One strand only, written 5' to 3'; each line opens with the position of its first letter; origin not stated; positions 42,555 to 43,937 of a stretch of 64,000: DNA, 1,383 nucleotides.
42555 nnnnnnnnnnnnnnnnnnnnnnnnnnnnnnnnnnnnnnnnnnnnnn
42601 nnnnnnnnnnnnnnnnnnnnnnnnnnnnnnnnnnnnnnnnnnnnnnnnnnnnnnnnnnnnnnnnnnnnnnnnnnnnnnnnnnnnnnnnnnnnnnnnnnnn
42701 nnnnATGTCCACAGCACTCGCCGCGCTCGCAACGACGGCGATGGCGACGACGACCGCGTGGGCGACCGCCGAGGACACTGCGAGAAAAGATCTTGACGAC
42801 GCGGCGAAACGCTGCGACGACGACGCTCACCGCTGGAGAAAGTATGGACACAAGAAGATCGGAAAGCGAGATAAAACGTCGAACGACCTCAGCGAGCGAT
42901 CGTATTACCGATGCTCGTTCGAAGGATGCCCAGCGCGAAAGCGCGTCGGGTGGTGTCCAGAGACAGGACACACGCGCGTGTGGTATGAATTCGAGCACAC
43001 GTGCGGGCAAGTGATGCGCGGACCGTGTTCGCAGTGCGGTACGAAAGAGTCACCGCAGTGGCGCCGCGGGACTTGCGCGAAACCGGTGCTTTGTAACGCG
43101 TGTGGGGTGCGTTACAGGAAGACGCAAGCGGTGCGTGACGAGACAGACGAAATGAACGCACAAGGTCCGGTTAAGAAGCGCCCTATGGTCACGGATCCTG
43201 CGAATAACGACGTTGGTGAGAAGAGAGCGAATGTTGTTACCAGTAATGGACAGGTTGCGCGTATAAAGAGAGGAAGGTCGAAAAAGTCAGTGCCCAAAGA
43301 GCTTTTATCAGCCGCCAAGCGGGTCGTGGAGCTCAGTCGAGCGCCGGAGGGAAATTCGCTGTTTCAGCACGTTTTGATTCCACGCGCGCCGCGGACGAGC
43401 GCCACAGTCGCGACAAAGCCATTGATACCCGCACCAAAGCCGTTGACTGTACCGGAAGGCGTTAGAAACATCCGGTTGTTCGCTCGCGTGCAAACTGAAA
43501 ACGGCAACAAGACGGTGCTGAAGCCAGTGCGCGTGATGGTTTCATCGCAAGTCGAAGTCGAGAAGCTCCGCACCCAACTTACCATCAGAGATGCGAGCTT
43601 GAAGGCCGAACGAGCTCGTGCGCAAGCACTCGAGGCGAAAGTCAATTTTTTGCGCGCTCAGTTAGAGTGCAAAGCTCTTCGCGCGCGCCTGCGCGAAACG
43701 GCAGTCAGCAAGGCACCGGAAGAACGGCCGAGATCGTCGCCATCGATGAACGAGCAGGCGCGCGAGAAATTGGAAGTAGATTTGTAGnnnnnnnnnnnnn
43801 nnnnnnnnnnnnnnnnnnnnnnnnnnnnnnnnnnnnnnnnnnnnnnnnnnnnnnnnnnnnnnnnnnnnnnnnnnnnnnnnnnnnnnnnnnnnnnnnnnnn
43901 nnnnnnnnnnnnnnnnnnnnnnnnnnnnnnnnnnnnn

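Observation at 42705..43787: WRKY–GATA double zinc-finger transcription factor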

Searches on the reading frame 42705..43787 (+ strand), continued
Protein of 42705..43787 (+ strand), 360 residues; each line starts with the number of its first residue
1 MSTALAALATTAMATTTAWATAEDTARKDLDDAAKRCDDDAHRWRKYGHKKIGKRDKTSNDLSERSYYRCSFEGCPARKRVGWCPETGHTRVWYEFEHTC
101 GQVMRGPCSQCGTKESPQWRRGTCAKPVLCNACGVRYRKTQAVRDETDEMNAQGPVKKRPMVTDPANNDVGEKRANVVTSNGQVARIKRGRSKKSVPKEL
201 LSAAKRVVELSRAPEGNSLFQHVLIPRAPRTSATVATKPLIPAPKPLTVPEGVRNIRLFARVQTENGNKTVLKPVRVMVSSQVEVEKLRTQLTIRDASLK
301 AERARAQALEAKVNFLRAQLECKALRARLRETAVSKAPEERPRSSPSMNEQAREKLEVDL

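Call 42: search_solved_structures(query=window:42705-43784:+, max_evalue=0.01, show_alignments=4)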
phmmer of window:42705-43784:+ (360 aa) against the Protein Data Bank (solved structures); distinct sequences matched with E-value up to 0.01: 24.
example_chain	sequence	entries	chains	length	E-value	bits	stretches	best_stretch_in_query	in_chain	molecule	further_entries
6j4g_B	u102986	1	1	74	4.7e-07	32.7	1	36-99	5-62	Probable WRKY transcription factor 33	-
3vd6_C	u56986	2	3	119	4.2e-06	29.6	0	107-145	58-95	Erythroid transcription factor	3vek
4hc7_A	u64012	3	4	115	4.3e-06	29.6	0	104-138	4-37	Trans-acting T-cell-specific transcription factor GATA-3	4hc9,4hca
8j48_D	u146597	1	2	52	4.9e-06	29.4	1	105-141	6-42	GATA transcription factor 18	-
2ayd_A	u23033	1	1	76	7.2e-06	28.8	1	39-84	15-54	WRKY transcription factor 1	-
8k31_B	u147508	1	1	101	1.6e-05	27.7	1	39-84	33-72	Probable WRKY transcription factor 33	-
8iex_A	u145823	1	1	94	1.9e-05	27.4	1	39-102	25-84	Probable WRKY transcription factor 11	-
1wj2_A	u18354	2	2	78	8.1e-05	25.4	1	39-84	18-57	Probable WRKY transcription factor 4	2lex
9m0k_A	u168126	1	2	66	0.00019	24.2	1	40-99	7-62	WRKY17 transcription factor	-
6ir8_A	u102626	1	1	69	0.0003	23.5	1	39-100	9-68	OsWRKY45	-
7z0r_A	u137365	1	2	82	0.00043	23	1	39-88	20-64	WRKY transcription factor 18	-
7z0u_A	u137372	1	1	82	0.00043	23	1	39-88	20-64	WRKY transcription factor 18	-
1gat_A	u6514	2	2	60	0.00064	22.4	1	107-147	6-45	ERYTHROID TRANSCRIPTION FACTOR GATA-1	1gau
2gat_A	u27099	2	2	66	0.00075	22.2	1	107-147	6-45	ERYTHROID TRANSCRIPTION FACTOR GATA-1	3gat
6j4f_B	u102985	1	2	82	0.00079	22.1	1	38-98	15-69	Probable WRKY transcription factor 2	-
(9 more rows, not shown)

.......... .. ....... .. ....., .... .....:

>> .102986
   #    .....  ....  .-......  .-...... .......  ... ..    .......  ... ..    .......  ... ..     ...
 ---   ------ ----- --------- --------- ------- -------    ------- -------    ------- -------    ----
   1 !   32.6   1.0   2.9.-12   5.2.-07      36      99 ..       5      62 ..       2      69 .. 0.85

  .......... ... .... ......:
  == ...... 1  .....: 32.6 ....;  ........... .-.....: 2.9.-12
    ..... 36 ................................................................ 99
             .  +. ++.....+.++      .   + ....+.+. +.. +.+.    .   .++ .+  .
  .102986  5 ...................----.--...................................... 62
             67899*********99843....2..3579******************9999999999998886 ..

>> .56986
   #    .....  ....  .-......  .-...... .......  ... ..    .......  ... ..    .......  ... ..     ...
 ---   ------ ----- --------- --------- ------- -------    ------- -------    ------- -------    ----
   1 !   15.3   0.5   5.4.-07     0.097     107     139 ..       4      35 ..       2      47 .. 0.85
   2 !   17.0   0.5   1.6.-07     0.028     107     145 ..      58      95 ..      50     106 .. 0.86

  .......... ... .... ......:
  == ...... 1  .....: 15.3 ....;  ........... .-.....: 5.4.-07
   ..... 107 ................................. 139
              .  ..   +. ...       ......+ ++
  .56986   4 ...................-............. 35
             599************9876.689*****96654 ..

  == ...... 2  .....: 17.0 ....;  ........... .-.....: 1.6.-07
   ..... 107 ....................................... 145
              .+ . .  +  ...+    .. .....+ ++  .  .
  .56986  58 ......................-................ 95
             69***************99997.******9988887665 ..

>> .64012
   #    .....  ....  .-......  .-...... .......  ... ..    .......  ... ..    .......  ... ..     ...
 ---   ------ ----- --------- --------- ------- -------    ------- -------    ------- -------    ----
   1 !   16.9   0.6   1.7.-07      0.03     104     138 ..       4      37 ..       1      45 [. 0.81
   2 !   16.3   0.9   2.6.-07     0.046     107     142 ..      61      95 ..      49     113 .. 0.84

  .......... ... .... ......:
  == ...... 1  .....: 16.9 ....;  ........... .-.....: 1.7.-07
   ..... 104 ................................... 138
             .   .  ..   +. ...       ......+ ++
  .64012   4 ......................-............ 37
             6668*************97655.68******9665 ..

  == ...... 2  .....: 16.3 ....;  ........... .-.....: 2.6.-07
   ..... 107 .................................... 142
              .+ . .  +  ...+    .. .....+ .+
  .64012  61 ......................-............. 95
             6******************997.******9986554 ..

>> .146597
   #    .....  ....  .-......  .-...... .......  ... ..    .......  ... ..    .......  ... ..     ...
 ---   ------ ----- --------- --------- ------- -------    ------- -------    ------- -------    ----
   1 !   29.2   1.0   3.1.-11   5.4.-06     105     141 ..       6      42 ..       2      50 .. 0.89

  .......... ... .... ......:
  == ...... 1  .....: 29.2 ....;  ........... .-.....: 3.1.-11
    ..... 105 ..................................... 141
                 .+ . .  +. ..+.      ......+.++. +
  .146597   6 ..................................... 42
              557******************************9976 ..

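Call 43: predict_structure(alignment_id=A1)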
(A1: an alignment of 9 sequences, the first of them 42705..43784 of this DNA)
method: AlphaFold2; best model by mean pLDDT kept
length: 360 residues; sequences in the alignment: 9
mean_pLDDT: 57.8   pTM: 0.28
mean pLDDT of the five models: 57.8, 57.4, 53.8, 53.5, 53.3
residues with pLDDT >= 90: 38; 70-90: 74; 50-70: 90; < 50: 158
segments of 3 or more residues with pLDDT < 50: 12-20, 56-60, 103-106, 115-127, 137-179, 182-246, 339-348, 356-360
pLDDT, mean of each block of 10 residues (from residue 1): 57 48 55 56 77 54 72 79 73 75 52 49 47 51 35 35 34 40 41 38 32 33 35 36 46 62 79 71 81 94 96 96 92 64 46 48
secondary structure, 60 per line:
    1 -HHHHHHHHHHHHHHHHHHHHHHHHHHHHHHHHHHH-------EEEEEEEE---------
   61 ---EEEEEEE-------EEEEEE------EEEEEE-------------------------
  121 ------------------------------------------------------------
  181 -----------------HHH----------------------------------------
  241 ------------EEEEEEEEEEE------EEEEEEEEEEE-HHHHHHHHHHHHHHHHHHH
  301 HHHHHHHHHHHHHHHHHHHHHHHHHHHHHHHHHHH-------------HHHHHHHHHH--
elements in order: H2-36 E44-51 E64-70 E78-83 E90-95 E253-263 E270-280 H282-335 H349-358

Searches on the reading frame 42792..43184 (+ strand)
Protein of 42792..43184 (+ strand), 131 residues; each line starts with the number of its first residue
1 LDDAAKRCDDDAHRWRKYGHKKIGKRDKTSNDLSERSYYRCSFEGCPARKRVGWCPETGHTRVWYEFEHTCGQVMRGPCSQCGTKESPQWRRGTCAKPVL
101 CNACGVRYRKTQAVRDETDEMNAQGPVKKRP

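Call 67: predict_structure(alignment_id=A3)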
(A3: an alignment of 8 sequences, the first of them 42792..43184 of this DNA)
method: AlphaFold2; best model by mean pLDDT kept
length: 131 residues; sequences in the alignment: 8
mean_pLDDT: 59.0   pTM: 0.40
mean pLDDT of the five models: 59.0, 57.7, 55.5, 49.8, 47.6
residues with pLDDT >= 90: 0; 70-90: 39; 50-70: 48; < 50: 44
segments of 3 or more residues with pLDDT < 50: 1-10, 90-97, 110-131
pLDDT, mean of each block of 10 residues (from residue 1): 40 68 55 68 76 78 76 57 60 49 63 38 39 49
secondary structure, 60 per line:
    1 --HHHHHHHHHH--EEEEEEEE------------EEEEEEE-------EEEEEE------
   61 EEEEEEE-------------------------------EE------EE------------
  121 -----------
elements in order: H3-12 E15-22 E35-41 E49-54 E61-67

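Call 69: fold_search(model_id=the predicted structure, library=pdb)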
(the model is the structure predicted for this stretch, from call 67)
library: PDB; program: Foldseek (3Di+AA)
matches with E <= 10: 95; with E <= 0.001: 0
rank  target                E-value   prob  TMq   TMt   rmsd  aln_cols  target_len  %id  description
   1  6j4g_B                2.4e-03  1.00  0.31  0.63   3.0        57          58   37  Crystal structure of the AtWRKY33 domain (released 2020-01-15)
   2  2ayd                  1.4e-02  1.00  0.34  0.54   3.9        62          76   39  Crystal Structure of the C-terminal WRKY domainof AtWRKY1, an SA-induced and partially NPR1-dependent transcription fact (released 2006-10-31)
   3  6j4e_B                1.4e-02  1.00  0.32  0.64   2.6        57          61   33  Crystal structure of the AtWRKY1 domain (released 2020-01-15)
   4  7d11_MODEL_1_A        1.4e-02  0.99  0.27  0.41   4.5        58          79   33  Solution structure of a WKRY DNA-binding domain (released 2021-09-15)
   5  8k31_MODEL_1_B        4.5e-02  1.00  0.30  0.48   4.2        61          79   36  The complex of WRKY33 C terminal DBD and SIB1 (released 2024-06-19)
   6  6j4f_B                9.2e-02  1.00  0.32  0.61   2.2        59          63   34  Crystal structure of the AtWRKY2 domain (released 2020-01-15)
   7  4lmg_B                2.1e-01  0.80  0.23  0.24   6.7        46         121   17  Crystal structure of AFT2 in complex with DNA (released 2014-03-05)
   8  4lmg_D                2.9e-01  0.77  0.23  0.25   6.6        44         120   23  Crystal structure of AFT2 in complex with DNA (released 2014-03-05)
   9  4lmg_A                3.1e-01  0.72  0.23  0.24   6.7        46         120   17  Crystal structure of AFT2 in complex with DNA (released 2014-03-05)
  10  2ogf_A                2.1e+00  0.30  0.21  0.23   3.2        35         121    8  Crystal structure of protein MJ0408 from Methanococcus jannaschii, Pfam DUF372 (released 2007-01-16)
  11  1wq9_A                2.2e+00  0.09  0.17  0.21   9.3        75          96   19  Crystal structure of VR-1, a VEGF-F from a snake venom (released 2004-12-07)
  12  3pe7                  3.4e+00  0.12  0.18  0.07   6.2        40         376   20  Oligogalacturonate lyase in complex with manganese (released 2010-11-03)
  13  8cyk_B                3.8e+00  0.09  0.20  0.21   4.9        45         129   16  Crystal structure of hallucinated protein HALC1_878 (released 2022-09-28)
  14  3en8                  3.8e+00  0.07  0.21  0.21   8.3        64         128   16  Crystal structure of NTF-2 like protein of unknown function (YP_553245.1) from BURKHOLDERIA XENOVORANS LB400 at 1.85 A r (released 2008-10-07)
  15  2ogf_B                4.0e+00  0.18  0.21  0.22   3.1        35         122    8  Crystal structure of protein MJ0408 from Methanococcus jannaschii, Pfam DUF372 (released 2007-01-16)
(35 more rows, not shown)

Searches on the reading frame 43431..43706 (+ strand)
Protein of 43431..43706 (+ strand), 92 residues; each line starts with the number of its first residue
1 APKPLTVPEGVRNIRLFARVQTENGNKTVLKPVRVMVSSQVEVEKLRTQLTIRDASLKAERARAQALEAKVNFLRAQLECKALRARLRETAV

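Call 46: find_homologous_proteins(query=A2, max_evalue=0.01)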
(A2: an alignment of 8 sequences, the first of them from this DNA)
Query A2 (8 sequences) (92 aa, profile of the alignment): 3 proteins with E <= 0.01 among 1570 candidates.
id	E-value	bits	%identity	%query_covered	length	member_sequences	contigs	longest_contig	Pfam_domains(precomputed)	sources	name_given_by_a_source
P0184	6.2e-25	105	46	83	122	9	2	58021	-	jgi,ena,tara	tara:strand:+ start:7330 stop:7698 length:369 start_codon:yes stop_codon:yes gene_type:complete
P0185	3.0e-16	77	46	62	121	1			-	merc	-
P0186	1.8e-4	39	-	-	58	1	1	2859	-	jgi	jgi:hypothetical protein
